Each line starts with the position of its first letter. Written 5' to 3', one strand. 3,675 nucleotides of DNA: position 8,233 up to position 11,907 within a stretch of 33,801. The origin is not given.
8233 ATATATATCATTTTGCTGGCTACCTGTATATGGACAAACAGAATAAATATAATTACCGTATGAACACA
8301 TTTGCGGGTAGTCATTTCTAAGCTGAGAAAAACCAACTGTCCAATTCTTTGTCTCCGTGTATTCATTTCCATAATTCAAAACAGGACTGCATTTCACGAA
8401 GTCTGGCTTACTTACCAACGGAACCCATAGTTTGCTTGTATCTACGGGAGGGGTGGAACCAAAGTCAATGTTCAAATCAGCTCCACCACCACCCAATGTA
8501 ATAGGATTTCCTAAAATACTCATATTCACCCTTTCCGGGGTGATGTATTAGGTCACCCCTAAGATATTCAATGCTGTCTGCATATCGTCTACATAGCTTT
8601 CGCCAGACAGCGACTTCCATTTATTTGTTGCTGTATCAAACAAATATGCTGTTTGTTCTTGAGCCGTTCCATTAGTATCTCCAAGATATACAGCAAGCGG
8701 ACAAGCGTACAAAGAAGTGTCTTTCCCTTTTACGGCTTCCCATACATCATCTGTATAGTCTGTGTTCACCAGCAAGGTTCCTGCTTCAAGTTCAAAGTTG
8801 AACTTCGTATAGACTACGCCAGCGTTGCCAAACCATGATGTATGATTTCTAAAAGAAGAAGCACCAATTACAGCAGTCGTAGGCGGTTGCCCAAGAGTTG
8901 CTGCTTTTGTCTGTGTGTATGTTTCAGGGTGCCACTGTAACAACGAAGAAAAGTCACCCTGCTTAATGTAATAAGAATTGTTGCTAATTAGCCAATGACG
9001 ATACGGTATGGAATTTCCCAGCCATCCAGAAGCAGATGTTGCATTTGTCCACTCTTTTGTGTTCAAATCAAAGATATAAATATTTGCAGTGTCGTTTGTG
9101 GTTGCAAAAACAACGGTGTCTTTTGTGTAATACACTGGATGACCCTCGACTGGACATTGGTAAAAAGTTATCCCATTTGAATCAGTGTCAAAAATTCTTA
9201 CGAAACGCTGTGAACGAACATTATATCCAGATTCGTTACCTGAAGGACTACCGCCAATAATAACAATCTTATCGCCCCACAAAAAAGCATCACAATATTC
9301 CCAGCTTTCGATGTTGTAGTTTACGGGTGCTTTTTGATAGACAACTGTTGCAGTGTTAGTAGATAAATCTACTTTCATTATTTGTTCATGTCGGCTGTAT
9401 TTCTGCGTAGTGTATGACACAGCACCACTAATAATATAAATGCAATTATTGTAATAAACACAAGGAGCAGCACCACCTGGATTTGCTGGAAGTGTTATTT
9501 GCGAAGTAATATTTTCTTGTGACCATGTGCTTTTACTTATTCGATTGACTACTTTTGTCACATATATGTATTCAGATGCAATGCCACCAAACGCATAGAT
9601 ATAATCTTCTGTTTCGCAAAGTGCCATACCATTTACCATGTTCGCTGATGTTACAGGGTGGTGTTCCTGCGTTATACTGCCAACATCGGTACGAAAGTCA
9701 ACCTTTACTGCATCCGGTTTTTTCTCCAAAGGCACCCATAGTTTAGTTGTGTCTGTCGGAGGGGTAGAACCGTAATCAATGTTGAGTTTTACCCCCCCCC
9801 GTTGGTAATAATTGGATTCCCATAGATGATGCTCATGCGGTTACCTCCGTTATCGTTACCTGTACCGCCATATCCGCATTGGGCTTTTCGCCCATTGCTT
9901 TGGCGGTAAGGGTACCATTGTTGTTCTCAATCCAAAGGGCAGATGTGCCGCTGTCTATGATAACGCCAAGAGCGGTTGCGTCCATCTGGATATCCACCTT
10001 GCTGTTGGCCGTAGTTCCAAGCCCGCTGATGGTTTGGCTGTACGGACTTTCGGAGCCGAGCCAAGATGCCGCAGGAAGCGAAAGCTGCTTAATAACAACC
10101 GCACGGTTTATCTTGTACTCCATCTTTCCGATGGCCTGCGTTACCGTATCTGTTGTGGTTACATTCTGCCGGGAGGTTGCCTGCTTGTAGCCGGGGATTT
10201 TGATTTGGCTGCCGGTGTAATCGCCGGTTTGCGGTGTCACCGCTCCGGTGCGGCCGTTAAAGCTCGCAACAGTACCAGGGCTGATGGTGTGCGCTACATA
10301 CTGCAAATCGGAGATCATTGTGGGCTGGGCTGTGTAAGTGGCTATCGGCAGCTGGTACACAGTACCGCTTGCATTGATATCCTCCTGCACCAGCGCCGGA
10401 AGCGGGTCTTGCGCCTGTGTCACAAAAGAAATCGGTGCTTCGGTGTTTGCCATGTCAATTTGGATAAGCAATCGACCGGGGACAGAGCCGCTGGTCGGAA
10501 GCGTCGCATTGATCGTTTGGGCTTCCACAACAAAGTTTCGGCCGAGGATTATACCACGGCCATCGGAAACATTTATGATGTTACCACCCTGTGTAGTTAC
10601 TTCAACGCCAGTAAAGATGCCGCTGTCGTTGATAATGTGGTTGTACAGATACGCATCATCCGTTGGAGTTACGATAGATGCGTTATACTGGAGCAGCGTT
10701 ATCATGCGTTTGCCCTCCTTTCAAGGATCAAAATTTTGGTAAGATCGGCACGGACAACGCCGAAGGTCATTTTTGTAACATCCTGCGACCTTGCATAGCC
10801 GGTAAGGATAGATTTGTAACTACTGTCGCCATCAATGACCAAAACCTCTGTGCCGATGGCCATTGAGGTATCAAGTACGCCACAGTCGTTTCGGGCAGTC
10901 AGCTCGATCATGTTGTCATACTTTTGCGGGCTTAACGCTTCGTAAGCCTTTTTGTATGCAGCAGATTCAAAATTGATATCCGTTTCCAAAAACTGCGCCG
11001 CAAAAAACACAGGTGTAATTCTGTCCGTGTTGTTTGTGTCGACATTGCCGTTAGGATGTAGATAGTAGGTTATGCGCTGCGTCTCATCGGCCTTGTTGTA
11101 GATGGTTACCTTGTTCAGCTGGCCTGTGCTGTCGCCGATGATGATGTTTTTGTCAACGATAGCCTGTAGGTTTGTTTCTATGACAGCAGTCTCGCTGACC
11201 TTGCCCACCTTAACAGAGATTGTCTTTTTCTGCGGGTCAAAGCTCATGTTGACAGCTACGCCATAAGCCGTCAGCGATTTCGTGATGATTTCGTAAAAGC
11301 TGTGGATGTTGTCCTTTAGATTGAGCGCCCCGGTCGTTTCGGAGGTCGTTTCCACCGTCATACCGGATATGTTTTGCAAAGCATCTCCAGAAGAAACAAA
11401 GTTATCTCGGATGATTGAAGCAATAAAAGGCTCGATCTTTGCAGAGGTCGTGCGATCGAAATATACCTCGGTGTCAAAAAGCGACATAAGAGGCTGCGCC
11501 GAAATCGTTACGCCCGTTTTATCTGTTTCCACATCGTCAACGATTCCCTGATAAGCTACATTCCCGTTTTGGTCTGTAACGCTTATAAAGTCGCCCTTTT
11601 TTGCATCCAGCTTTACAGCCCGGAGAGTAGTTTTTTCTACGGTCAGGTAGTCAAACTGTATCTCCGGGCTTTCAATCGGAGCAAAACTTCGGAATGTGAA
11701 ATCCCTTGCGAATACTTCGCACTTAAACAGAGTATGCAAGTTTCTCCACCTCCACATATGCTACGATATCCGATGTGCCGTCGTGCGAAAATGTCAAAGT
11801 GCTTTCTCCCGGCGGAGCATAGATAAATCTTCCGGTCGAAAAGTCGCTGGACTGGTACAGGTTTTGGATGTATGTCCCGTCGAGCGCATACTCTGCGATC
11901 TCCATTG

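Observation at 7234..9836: Tandem paralogous Kelch-like beta-propeller fibre genes form a sharply AT-rich cassette with shared termini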

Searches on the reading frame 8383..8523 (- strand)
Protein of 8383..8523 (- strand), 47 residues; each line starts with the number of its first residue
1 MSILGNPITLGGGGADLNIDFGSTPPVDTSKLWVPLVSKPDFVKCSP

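Call 61: find_homologous_proteins(query=window:8383-8523:-, max_evalue=0.01)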
Query seq(47 aa) (47 aa): 7 proteins with E <= 0.01 among 7 candidates.
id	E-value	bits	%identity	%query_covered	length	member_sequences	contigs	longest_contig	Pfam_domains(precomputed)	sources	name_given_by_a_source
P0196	9.5e-19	83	85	100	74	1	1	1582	-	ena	-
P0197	9.1e-18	80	84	96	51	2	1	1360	-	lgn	-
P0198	3.5e-17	79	91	91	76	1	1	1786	-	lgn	-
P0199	9.9e-17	77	93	85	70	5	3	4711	-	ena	-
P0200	1.3e-10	58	94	68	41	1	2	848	-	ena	-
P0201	1.7e-7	48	100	55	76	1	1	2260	-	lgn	-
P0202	1.1e-6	46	64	83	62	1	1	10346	-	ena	-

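Call 69: search_protein_representatives(protein=window:8383-8523:-)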
Query: 47 residues. Proteins with E-value up to 0.001 (for the whole library): 95; up to 1e-10: 39; up to 1e-30: 0. The best 95 are listed.
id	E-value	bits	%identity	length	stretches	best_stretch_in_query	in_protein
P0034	2.3e-18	80.6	85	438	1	1-47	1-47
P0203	8.9e-18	78.8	83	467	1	1-47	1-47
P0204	2.6e-17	77.4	89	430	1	1-46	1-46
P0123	2.8e-17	77.3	89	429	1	1-45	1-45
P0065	5.3e-17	76.4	80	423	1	2-47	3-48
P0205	5.6e-17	76.3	88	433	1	1-43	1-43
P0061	6.0e-17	76.2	83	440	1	2-47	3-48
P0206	8.2e-17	75.8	86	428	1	1-44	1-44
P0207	1.3e-16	75.2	91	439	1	1-43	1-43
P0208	1.4e-16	75.1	86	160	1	1-44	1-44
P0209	1.6e-16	74.8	88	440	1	1-43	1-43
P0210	3.3e-16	73.9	84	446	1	1-45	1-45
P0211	3.4e-16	73.9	88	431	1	1-43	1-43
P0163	3.9e-16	73.7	86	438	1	1-44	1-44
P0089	6.7e-16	73.0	83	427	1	2-47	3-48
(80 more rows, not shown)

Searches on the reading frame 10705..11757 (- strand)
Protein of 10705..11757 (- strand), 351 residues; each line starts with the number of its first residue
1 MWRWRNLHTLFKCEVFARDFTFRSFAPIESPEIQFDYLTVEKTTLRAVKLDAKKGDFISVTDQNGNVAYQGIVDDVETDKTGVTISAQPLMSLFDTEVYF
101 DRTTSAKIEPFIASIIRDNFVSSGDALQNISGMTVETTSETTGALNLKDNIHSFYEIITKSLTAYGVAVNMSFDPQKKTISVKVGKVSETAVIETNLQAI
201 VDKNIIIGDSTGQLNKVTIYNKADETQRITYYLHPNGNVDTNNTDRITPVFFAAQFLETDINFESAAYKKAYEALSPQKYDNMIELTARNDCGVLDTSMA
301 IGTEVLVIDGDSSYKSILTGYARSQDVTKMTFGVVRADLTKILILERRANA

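Call 8: search_protein_families(library=pfam, max_evalue=10, proteins=[window:10705-11757:-])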
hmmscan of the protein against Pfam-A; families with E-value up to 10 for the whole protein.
window:10705-11757:- (351 aa): 0 families

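Call 9: search_protein_families(library=phrogs, max_evalue=0.01, proteins=[window:10705-11757:-])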
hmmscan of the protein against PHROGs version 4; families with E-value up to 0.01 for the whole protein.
window:10705-11757:- (351 aa): 1 family
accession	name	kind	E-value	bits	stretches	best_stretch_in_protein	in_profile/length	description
phrog_7064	-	tail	1.9e-50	172.9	1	11-343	5-360/365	tail protein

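Call 41: search_solved_structures(query=window:10705-11757:-, max_evalue=1)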
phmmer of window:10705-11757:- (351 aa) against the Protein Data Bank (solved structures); distinct sequences matched with E-value up to 1: 0.

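Call 88: search_protein_families(library=ncbifam, max_evalue=0.01, proteins=[window:10705-11757:-])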
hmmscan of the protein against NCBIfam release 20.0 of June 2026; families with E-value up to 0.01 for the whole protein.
window:10705-11757:- (351 aa): 0 families
